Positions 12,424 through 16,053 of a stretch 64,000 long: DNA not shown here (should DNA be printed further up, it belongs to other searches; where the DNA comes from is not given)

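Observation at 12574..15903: Unusual Rep-like protein: AEP primase motifs with a non-canonical motif II, P-loop NTPase and C-terminal wHTH in one 1109-aa chain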

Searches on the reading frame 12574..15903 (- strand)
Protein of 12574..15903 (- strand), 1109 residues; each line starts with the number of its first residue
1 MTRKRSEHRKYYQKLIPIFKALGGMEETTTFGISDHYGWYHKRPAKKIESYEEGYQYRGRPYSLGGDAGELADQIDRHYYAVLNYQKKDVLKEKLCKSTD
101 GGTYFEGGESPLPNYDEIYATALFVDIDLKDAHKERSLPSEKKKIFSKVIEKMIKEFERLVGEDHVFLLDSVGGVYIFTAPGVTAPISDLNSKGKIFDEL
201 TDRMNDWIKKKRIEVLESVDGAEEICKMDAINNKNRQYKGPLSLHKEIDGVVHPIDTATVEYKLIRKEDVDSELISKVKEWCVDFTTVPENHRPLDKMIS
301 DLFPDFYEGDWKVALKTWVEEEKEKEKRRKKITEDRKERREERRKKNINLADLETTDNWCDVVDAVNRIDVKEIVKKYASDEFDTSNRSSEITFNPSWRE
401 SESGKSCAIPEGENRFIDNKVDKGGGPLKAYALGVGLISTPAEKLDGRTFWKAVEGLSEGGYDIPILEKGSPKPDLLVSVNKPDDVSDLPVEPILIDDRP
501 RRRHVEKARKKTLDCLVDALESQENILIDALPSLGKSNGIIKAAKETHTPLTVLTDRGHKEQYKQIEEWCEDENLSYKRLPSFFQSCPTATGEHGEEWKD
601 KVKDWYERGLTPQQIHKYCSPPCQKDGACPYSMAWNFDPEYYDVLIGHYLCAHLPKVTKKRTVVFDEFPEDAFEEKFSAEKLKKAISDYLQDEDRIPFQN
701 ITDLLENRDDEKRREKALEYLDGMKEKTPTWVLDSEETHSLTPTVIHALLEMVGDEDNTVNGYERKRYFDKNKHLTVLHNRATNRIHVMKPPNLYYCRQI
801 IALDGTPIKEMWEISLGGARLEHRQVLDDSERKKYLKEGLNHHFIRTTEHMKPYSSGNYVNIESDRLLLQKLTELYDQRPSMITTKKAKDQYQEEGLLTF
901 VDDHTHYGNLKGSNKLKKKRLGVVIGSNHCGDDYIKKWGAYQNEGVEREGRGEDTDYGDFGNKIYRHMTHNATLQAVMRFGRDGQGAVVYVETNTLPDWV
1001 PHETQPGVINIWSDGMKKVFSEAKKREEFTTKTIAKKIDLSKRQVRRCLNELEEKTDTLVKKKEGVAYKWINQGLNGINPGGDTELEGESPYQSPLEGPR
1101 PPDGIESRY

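Call 3: search_protein_families(library=pfam, proteins=[window:12574-15903:-], max_evalue=1)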
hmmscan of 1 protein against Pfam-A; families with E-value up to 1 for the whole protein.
window:12574-15903:- (1109 aa): 8 families
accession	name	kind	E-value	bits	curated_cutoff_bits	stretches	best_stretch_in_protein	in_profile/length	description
PF08279.18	HTH_11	-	0.0041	17.4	25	1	1024-1064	11-51/55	HTH domain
PF13730.12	HTH_36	-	0.0055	16.9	25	1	1030-1055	27-52/55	Helix-turn-helix domain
PF08280.17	HTH_Mga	-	0.029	14.8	23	1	1026-1053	17-44/59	M protein trans-acting positive regulator (MGA) HTH domain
PF00216.26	Bac_DNA_binding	-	0.031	15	22.4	0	1032-1067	8-43/90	Bacterial DNA-binding protein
PF13551.12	HTH_29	-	0.036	14.6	28.1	1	1030-1065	14-50/64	Winged helix-turn helix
PF13412.12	HTH_24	-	0.053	13.5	21.9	1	1031-1055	20-44/48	Winged helix-turn-helix DNA-binding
PF22631.2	PLCB1-4-like_EFh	-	0.071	13.8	27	0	691-722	13-42/69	Phosphoinositide phospholipase C beta1-4-like EF-hand domain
PF08220.18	HTH_DeoR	-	0.21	11.8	21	1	1024-1061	10-46/57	DeoR-like helix-turn-helix domain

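Call 4: search_protein_families(library=phrogs, proteins=[window:12574-15903:-], max_evalue=1)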
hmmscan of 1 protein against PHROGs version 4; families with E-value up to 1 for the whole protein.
window:12574-15903:- (1109 aa): 4 families
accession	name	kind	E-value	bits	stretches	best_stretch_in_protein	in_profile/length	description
phrog_5978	-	unknown function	0.044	13.9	1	1017-1064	300-346/364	-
phrog_9259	-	other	0.23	12.7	1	122-192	19-89/129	zinc-finger domain protein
phrog_6336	-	unknown function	0.25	12.7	1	1023-1055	23-56/81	-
phrog_142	-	moron, auxiliary metabolic gene and host takeover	0.33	12.1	0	1021-1070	19-70/116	Ren-like exclusion protein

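Call 5: search_protein_families(library=ncbifam, proteins=[window:12574-15903:-], max_evalue=1)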
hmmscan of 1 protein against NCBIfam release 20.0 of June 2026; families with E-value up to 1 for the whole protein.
window:12574-15903:- (1109 aa): 2 families
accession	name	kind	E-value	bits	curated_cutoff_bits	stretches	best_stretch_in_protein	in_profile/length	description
NF041397.1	TranRegGlpR_Halo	equivalog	0.043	13.4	300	1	1020-1067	11-56/253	HTH-type transcriptional regulator GlpR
NF053606.1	Sta1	subfamily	0.079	13.1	80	1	1019-1056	25-62/100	Sta1 family transcriptional regulator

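Call 6: search_solved_structures(query=window:12574-15903:-, max_evalue=10, show_alignments=2)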
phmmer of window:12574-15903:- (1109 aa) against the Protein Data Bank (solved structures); distinct sequences matched with E-value up to 10: 0.

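Call 7: find_homologous_proteins(query=window:12574-15903:-, max_evalue=0.001)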
Query window:12574-15903:- (1109 aa): 9 proteins with E <= 0.001 among 8000 candidates.
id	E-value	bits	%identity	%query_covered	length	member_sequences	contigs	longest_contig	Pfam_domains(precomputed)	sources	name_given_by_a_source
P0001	0.0e+0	2534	100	98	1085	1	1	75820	-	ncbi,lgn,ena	-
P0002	0.0e+0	1376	56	97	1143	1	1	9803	-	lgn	-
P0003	1.5e-132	462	48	42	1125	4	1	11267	PF19263.6,PF08706.17,PF03288.23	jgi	jgi:P4 family phage/plasmid primase-like protien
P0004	1.2e-125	439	46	42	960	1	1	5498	-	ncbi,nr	ncbi:MAG: hypothetical protein SV253_07815, partial [Halobacteria archaeon]|nr:hypothetical protein 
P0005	5.2e-118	414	45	42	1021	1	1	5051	PF19263.6,PF08706.17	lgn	-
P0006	2.9e-61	226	31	45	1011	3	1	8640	-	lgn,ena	-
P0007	1.4e-56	210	31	41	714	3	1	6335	-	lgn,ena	-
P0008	2.8e-50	190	31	42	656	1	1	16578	-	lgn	-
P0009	4.7e-43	166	31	40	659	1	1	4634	-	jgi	jgi:putative DNA primase/helicase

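Call 18: find_encoding_contigs(protein=P0001, flank=10000, max_places=3)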
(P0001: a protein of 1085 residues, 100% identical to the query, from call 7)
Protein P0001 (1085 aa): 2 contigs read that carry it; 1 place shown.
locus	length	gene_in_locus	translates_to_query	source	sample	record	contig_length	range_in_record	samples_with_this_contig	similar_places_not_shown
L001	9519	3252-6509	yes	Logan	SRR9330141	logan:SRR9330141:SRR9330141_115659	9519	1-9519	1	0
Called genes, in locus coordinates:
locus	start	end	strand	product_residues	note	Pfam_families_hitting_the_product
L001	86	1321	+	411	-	PF00589:Phage_integrase, PF12773:DZR (weak), PF13240:Zn_Ribbon_1 (faint)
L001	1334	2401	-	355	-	-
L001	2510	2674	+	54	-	PF21983:NikA-like (weak), PF12651:RHH_3 (weak)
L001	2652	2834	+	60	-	-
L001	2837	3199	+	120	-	-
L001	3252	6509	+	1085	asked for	-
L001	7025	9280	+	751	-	PF03235:GmrSD_N, PF04326:SLFN_AlbA_2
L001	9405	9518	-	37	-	?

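Call 19: find_encoding_contigs(protein=P0002, flank=10000, max_places=3)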
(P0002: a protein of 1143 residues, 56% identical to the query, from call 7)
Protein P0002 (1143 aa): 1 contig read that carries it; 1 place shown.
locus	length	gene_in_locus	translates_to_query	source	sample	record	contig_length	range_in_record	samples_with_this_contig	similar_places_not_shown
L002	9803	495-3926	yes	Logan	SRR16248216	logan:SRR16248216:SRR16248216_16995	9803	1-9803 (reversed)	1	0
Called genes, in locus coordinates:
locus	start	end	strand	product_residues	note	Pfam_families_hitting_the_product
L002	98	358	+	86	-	-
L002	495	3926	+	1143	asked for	-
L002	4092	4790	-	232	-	PF13643:DUF4145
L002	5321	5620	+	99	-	-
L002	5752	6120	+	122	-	-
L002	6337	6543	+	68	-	-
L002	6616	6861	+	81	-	-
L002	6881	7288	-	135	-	-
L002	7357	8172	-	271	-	-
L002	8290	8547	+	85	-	PF25213:HVO_A0261_N, PF14947:HTH_45 (weak)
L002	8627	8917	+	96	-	-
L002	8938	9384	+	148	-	-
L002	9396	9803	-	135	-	?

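Call 31: search_protein_representatives(protein=window:12574-15903:-)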
Query: 1109 residues. Proteins with E-value up to 0.001 (for the whole library): 839; up to 1e-10: 679; up to 1e-30: 452. The best 150 are listed.
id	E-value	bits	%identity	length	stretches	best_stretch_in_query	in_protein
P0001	0.0e+00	2534.1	100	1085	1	25-1109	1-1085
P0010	4.1e-171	588.0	38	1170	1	6-1063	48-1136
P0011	7.6e-166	570.5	43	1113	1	352-1087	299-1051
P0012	1.3e-165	569.7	44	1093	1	335-1087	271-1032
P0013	3.0e-164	565.3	42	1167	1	346-1086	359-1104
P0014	4.3e-160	551.5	41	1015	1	339-1087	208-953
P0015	5.4e-154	531.3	44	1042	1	444-1089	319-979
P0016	2.1e-153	529.4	41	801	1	347-1076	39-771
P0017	4.8e-150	518.2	47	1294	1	505-1087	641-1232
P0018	1.5e-146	506.6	45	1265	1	502-1068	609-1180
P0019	8.3e-146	504.2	46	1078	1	502-1092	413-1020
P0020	2.9e-143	495.8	45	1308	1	505-1086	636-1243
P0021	1.2e-142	493.7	45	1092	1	483-1091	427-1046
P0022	4.3e-141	488.6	44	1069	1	504-1090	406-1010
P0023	4.6e-140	485.2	43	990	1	505-1074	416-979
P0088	1.2e-99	351.3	38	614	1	504-1072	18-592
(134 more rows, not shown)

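Call 47: list_cluster_members(proteins=[P0001, P0159, P0259])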
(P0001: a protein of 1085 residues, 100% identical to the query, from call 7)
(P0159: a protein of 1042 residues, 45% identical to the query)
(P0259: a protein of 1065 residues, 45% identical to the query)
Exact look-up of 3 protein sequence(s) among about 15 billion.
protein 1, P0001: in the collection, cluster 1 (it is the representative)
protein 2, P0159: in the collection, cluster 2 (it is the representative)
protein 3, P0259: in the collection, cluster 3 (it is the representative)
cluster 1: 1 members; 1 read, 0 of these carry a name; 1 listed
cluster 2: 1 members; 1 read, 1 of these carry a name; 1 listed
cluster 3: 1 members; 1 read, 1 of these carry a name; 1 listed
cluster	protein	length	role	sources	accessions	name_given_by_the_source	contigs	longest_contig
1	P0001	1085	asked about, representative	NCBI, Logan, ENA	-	-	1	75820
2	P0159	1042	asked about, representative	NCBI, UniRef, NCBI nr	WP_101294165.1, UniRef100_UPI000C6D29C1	hypothetical protein [Halegenticoccus soli] | hypothetical protein n=1 Tax=Halegenticoccus soli TaxID=1985678 RepID=UPI000C6D29C1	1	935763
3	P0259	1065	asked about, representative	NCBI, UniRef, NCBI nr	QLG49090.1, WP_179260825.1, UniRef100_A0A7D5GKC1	bifunctional DNA primase/polymerase [Natrinema halophilum] | Bifunctional DNA primase/polymerase n=1 Tax=Natrinema halophilum TaxID=1699371 ...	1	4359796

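Call 72: search_dna_similar(query=window:12574-15903:-, collection=plasmids, mode=protein, max_rows=25)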
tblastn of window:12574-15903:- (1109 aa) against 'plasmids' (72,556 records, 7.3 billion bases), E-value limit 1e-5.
Records with a match: 29; places in all: 29; records where one place covers at least 80% of the query: 0.
Best place of each record, by identity: <60% 29.
By first word of the organism name: Halococcus 3; Halorubrum 3; Halorientalis 2; halophilic 2; Haloarcula 2; Halobaculum 2; Halomicrobium 2; Halomarina 1; Haloplanus 1; Halobellus 1; and 10 more.
By predicted mobility (MOB-suite, as given by PLSDB): non-mobilizable 29.
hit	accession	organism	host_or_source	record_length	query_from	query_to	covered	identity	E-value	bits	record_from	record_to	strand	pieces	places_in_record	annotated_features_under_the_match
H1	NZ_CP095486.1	Halorientalis litorea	cell culture,salt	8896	353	1087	66%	41.0%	5e-149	501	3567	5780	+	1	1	MarR family transcriptional regulator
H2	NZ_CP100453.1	Halomarina sp. BCD28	cell culture,sediment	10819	505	1087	53%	46.5%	7e-144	486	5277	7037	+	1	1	hypothetical protein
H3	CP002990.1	halophilic archaeon DL31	-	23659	505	1091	53%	45.2%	2e-141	479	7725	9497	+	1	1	hypothetical protein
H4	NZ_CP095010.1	Halococcus dombrowskii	Direct from delivered sample,Rock salt ...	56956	355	1099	59%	30.2%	3e-30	260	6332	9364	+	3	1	hypothetical protein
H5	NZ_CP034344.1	Haloplanus rallus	cell culture,Non-purified solar salt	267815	1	475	43%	39.1%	1e-80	298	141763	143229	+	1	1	hypothetical protein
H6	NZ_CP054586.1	Halorubrum sp. CBA1229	solar salt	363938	1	475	43%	38.9%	5e-79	293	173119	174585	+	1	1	hypothetical protein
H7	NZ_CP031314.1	Halobellus limi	Cell culture,Taibei marine solar ...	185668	1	475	43%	38.6%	7e-77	286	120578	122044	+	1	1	hypothetical protein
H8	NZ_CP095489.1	Halorientalis marina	cell culture,salt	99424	1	475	43%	38.5%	7e-79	292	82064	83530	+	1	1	cell division protein ZapB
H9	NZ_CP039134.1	Haloarcula marismortui ATCC 43049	Cell culture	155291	1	475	43%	38.2%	4e-79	293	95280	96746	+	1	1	hypothetical protein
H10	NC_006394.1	Haloarcula marismortui ATCC 43049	-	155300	1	475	43%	38.2%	4e-79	293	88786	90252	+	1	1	hypothetical protein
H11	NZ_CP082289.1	Halobaculum roseum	cell culture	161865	1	475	43%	38.2%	5e-79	293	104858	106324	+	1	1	hypothetical protein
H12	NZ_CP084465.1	Halomicrobium salinisoli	cell culture,gobi saline soil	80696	1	483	44%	37.5%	1e-80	298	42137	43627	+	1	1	hypothetical protein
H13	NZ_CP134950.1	Halobaculum sp. XH14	cell culture,sediment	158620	1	466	42%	38.1%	1e-77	289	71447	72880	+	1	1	hypothetical protein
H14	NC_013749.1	Haloterrigena turkmenica DSM 5511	-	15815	6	475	42%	37.3%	4e-69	262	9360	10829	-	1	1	DNA primase family protein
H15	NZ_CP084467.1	Halomicrobium salinisoli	cell culture,gobi saline soil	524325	1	475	43%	36.9%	5e-79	293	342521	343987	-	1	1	hypothetical protein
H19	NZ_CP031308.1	Natronorubrum bangense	Cell culture,The Bange salt-alkaline ...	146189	514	1075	51%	30.1%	7e-69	261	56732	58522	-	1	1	hypothetical protein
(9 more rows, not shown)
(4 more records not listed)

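Call 73: search_dna_similar(query=window:12574-15903:-, collection=phages, mode=protein, max_rows=25)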
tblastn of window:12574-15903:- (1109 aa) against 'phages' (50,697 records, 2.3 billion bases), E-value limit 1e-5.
Records with a match: 1; places in all: 1; records where one place covers at least 80% of the query: 0.
Best place of each record, by identity: <60% 1.
By first word of the organism name: Caudoviricetes 1.
By host as written in the record: Methanosarcinales 1.
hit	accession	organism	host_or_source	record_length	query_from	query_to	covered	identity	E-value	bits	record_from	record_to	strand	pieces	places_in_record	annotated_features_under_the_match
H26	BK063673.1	Caudoviricetes sp. vir525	Methanosarcinales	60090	77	305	21%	25.4%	2e-7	62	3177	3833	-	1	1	hypothetical protein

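Call 91: get_annotated_region(hit=H19, flank=6000)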
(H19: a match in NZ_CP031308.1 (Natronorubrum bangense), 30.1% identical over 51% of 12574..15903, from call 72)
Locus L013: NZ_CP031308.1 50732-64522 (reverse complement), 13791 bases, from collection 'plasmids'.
description: Natronorubrum bangense strain JCM 10635 plasmid unnamed3, complete sequence
organism: Natronorubrum bangense (NCBI taxid 61858)
taxonomy: Archaea; Euryarchaeota; Halobacteria; Halobacteriales; Natrialbaceae; Natronorubrum; Natronorubrum bangense
host: -; source: Cell culture,The Bange salt-alkaline lake in Tibet; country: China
typing (MOB-suite, as given by PLSDB): non-mobilizable
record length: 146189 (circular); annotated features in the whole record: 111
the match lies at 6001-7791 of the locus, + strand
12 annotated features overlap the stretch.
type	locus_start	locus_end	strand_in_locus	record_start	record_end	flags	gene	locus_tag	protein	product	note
CDS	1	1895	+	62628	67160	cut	-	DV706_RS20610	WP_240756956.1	ATP-binding protein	-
CDS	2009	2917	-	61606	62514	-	-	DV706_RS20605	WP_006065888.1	DUF4238 domain-containing protein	-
CDS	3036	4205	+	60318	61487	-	-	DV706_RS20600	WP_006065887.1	ISH3 family transposase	-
CDS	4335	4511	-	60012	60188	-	-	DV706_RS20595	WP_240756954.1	hypothetical protein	-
CDS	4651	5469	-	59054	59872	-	-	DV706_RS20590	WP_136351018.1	hypothetical protein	-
CDS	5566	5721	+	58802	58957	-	-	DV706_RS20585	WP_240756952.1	hypothetical protein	-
CDS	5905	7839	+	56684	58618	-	-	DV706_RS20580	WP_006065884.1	hypothetical protein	-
CDS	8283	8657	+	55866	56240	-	-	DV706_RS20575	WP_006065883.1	hypothetical protein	-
CDS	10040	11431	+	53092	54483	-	-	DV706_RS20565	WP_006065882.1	AAA family ATPase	-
CDS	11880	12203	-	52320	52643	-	-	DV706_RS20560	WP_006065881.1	hypothetical protein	-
CDS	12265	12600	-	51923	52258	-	-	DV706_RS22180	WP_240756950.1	hypothetical protein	-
CDS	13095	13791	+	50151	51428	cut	-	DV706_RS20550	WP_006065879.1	RNA-guided endonuclease TnpB family protein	-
